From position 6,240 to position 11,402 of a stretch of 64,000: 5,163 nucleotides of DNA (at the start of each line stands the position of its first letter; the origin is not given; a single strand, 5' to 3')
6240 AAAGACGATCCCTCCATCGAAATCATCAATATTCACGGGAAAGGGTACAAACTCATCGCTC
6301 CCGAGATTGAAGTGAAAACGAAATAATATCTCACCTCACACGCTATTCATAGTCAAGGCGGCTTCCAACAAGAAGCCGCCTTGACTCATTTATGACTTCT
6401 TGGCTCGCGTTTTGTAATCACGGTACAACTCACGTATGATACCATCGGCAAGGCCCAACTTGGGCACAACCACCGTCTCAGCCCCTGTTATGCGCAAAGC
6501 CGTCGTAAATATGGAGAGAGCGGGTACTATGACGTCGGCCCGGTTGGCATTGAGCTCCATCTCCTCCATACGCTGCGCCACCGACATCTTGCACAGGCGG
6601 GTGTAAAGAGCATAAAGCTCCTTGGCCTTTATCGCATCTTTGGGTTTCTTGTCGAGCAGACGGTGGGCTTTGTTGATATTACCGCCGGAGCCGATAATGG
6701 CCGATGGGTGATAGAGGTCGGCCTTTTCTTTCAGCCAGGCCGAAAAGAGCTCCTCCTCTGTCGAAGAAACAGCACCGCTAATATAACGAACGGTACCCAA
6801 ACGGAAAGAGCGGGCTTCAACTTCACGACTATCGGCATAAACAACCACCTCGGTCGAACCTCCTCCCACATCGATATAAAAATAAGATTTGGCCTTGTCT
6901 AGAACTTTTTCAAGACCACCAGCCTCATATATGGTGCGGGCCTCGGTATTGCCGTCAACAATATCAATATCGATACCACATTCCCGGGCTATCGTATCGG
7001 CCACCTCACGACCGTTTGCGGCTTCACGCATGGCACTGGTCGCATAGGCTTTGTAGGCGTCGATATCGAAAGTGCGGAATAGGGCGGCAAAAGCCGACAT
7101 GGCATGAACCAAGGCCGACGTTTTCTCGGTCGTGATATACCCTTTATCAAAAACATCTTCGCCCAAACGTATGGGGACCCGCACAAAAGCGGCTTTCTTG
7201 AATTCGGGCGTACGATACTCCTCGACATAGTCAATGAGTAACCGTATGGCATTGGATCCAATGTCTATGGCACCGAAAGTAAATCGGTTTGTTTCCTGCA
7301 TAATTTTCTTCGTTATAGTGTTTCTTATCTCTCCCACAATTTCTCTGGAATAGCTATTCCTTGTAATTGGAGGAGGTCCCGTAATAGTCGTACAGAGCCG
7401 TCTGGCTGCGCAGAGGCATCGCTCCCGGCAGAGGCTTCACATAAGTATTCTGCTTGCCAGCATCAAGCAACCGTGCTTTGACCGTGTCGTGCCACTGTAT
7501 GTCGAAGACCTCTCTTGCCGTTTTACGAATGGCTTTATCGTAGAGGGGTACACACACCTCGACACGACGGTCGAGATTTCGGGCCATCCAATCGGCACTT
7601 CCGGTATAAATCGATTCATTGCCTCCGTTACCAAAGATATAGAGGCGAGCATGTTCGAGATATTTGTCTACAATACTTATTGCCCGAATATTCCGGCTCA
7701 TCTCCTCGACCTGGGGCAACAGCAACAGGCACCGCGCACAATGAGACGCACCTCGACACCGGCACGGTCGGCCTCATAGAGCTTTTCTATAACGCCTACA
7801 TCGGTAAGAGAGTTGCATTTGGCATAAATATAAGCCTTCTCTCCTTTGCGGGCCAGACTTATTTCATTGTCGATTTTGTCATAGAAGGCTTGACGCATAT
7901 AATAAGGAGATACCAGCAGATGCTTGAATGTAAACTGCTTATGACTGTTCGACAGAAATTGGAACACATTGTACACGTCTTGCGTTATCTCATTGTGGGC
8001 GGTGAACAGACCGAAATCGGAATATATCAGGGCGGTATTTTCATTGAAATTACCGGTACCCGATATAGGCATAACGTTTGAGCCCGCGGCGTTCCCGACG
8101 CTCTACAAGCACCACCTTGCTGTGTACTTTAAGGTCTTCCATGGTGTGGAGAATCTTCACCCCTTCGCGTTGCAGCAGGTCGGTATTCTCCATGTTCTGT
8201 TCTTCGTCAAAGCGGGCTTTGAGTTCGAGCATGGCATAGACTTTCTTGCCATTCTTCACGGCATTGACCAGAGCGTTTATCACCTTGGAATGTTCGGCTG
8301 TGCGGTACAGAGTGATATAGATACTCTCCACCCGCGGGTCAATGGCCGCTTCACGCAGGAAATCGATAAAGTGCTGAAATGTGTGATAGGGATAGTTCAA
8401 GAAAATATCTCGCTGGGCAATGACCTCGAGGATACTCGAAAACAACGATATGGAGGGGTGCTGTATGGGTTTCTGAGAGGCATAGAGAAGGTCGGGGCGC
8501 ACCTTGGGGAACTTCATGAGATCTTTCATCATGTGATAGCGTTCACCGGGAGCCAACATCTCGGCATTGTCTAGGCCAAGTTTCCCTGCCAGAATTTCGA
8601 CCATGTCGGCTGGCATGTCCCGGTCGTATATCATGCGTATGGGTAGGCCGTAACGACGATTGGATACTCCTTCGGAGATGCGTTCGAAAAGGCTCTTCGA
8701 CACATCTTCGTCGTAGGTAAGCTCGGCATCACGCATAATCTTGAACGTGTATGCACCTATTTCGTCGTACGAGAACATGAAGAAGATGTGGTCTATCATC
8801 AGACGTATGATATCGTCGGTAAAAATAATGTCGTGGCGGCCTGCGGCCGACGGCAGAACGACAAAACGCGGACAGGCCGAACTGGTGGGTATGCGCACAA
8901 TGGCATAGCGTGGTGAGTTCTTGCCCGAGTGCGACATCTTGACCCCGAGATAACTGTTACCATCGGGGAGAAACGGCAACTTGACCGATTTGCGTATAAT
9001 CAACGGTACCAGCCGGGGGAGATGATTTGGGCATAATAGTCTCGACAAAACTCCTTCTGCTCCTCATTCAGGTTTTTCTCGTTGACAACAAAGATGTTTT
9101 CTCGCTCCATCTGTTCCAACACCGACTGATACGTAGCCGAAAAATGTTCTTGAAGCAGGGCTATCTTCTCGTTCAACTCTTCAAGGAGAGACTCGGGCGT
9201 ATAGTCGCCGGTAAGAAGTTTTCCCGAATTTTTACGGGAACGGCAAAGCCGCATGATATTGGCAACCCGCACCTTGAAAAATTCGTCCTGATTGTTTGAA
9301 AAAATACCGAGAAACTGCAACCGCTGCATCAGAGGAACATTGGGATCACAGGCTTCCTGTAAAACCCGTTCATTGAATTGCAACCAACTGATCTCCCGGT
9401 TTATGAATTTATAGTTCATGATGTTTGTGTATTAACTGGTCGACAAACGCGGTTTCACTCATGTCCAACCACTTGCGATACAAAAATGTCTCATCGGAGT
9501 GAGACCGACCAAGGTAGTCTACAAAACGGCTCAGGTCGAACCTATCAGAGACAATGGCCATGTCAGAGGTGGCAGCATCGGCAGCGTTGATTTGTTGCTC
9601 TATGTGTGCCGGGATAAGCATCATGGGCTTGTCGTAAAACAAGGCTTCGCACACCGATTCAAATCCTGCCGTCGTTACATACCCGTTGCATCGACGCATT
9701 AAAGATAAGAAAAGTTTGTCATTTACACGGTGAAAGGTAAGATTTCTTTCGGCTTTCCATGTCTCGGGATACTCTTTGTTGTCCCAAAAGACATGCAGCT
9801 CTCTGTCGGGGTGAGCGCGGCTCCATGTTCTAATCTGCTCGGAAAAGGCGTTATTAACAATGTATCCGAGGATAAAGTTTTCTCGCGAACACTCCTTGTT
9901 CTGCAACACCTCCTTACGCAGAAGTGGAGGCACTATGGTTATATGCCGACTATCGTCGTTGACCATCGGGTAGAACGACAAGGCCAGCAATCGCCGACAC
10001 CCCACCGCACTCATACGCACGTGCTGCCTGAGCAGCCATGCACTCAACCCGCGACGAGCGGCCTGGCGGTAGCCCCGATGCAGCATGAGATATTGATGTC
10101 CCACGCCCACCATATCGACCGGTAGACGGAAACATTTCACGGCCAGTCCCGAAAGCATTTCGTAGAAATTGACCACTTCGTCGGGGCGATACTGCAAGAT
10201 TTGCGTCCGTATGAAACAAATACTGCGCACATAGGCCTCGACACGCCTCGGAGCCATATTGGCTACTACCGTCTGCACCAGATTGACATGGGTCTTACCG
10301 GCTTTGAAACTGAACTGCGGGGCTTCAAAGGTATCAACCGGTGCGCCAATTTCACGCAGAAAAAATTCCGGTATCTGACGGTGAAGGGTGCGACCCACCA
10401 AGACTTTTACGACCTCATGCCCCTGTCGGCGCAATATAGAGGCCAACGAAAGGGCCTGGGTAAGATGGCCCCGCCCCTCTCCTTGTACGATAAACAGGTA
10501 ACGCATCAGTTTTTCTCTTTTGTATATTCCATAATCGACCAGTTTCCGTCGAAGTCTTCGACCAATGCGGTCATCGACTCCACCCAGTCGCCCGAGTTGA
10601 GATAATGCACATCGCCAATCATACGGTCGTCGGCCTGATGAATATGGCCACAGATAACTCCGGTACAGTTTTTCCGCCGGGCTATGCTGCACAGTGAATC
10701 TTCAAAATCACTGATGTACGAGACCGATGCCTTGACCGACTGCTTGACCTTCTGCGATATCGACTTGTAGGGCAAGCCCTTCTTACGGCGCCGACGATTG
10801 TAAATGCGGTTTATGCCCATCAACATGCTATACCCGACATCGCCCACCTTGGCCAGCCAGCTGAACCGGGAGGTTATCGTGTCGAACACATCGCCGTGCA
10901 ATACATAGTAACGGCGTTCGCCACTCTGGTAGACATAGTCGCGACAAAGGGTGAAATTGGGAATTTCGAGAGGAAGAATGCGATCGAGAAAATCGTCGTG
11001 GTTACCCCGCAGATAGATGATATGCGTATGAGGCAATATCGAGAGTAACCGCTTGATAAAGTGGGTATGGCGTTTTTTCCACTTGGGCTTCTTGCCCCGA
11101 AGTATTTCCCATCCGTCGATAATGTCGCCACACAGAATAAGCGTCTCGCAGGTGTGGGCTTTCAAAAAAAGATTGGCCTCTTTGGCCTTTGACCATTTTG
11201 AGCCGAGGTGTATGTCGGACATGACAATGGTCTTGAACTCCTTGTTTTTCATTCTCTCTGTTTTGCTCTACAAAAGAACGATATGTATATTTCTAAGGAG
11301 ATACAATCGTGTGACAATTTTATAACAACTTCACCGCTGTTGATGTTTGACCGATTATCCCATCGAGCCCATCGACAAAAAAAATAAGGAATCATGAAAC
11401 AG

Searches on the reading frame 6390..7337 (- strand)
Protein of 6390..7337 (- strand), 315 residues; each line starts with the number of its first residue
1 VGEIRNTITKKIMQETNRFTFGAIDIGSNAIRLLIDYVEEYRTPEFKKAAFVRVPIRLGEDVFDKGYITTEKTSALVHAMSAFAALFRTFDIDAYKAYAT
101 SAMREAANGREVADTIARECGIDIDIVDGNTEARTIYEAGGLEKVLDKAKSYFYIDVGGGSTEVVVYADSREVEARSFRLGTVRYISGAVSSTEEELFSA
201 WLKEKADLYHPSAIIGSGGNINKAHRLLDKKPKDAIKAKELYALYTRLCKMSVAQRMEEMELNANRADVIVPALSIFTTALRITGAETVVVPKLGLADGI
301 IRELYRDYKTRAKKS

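Call 44: search_protein_families(library=pfam, proteins=[window:6390-7337:-], max_evalue=0.001)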
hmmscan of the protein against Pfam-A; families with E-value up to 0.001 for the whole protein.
window:6390-7337:- (315 aa): 1 family
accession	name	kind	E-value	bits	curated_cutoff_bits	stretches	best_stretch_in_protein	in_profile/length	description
PF02541.22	Ppx-GppA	-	2.9e-32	112.7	27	1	56-303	20-280/285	Ppx/GppA phosphatase family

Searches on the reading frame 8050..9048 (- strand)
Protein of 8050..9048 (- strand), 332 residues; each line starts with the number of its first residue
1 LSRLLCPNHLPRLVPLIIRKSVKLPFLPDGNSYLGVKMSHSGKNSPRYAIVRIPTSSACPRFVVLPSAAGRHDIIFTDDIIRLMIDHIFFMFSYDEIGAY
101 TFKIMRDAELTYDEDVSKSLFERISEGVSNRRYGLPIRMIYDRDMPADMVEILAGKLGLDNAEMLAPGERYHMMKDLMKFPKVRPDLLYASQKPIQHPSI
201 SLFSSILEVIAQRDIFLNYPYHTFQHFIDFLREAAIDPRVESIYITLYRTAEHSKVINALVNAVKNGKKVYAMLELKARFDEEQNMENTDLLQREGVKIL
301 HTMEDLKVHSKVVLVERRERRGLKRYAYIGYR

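Call 44: search_protein_families(library=pfam, proteins=[window:8050-9048:-], max_evalue=0.001)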
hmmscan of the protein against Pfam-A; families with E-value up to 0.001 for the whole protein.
window:8050-9048:- (332 aa): 3 families
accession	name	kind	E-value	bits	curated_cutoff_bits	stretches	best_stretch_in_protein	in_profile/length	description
PF17941.7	PP_kinase_C_1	-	2.2e-47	161.2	25.7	1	205-330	1-126/167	Polyphosphate kinase C-terminal domain 1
PF02503.22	PP_kinase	-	2e-42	145.4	31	1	10-180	15-183/183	Polyphosphate kinase middle domain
PF13091.12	PLDc_2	-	3.8e-06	27.2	27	1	241-318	10-91/132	PLD-like domain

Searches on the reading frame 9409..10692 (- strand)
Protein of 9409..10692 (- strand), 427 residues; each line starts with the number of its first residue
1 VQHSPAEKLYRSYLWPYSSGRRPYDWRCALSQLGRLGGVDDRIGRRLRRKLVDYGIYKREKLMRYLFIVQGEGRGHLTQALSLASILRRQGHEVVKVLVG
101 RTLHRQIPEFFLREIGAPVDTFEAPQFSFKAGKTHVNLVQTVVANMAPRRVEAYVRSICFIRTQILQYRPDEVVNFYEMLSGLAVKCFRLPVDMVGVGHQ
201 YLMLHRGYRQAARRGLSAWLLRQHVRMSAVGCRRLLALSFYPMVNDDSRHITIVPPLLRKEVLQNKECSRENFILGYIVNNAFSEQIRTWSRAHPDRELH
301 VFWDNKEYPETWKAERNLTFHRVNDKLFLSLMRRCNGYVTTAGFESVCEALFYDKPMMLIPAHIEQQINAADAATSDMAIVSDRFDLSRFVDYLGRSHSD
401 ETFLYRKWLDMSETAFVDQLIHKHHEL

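Call 44: search_protein_families(library=pfam, proteins=[window:9409-10692:-], max_evalue=0.001)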
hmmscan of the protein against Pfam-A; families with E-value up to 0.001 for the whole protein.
window:9409-10692:- (427 aa): 1 family
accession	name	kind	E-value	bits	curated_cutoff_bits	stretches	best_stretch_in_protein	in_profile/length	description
PF13528.12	Glyco_trans_1_3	-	4.3e-28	98.9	25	1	63-386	1-310/322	Glycosyl transferase family 1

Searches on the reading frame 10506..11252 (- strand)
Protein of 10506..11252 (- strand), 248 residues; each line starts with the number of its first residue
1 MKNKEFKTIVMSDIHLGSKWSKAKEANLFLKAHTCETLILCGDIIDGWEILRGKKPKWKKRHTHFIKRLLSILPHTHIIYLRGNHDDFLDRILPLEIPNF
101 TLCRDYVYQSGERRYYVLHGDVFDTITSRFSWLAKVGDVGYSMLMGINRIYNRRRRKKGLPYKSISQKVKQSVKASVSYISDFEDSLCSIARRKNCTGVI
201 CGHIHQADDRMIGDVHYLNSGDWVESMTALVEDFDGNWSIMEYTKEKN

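Call 44: search_protein_families(library=pfam, proteins=[window:10506-11252:-], max_evalue=0.001)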
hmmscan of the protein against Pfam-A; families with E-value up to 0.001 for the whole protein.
window:10506-11252:- (248 aa): 2 families
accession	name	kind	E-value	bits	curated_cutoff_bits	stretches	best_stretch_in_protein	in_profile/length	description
PF00149.33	Metallophos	-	1.2e-12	49.1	21.5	1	7-206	2-190/191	Calcineurin-like phosphoesterase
PF12850.12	Metallophos_2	-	1.2e-09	38.9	27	0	7-121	2-90/154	Calcineurin-like phosphoesterase superfamily domain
